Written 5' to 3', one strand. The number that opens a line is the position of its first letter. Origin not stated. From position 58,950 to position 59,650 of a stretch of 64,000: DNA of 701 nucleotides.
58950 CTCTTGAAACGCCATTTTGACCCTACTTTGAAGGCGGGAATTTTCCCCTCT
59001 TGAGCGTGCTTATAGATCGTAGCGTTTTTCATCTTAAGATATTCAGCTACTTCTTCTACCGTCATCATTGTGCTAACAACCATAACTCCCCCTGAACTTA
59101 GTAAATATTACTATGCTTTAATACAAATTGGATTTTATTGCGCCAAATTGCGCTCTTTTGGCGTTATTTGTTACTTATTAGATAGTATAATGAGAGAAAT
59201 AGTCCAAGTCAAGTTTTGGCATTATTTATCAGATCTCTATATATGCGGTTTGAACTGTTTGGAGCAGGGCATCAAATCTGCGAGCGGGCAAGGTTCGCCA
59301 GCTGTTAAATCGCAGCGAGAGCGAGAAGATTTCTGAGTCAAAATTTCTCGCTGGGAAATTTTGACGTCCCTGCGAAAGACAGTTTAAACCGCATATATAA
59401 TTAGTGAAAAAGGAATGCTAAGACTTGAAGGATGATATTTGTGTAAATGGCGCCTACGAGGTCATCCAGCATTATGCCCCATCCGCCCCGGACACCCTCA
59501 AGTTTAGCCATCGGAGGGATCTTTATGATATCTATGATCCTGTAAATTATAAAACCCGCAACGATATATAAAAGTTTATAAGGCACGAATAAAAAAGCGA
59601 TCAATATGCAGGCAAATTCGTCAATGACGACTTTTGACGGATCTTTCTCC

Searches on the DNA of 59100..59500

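Call 10: search_rna_families(source=window, start=59100, end=59500, threshold=evalue, max_evalue=10, show_alignments=3)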
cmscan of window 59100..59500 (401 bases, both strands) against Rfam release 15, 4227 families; matches with E-value up to 10: 1.
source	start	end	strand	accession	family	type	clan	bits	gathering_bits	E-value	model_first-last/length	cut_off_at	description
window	59229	59394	+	RF02608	AbsR11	Gene; sRNA;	-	14.4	158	1.1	1-200/200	no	Acinetobacter sRNA 11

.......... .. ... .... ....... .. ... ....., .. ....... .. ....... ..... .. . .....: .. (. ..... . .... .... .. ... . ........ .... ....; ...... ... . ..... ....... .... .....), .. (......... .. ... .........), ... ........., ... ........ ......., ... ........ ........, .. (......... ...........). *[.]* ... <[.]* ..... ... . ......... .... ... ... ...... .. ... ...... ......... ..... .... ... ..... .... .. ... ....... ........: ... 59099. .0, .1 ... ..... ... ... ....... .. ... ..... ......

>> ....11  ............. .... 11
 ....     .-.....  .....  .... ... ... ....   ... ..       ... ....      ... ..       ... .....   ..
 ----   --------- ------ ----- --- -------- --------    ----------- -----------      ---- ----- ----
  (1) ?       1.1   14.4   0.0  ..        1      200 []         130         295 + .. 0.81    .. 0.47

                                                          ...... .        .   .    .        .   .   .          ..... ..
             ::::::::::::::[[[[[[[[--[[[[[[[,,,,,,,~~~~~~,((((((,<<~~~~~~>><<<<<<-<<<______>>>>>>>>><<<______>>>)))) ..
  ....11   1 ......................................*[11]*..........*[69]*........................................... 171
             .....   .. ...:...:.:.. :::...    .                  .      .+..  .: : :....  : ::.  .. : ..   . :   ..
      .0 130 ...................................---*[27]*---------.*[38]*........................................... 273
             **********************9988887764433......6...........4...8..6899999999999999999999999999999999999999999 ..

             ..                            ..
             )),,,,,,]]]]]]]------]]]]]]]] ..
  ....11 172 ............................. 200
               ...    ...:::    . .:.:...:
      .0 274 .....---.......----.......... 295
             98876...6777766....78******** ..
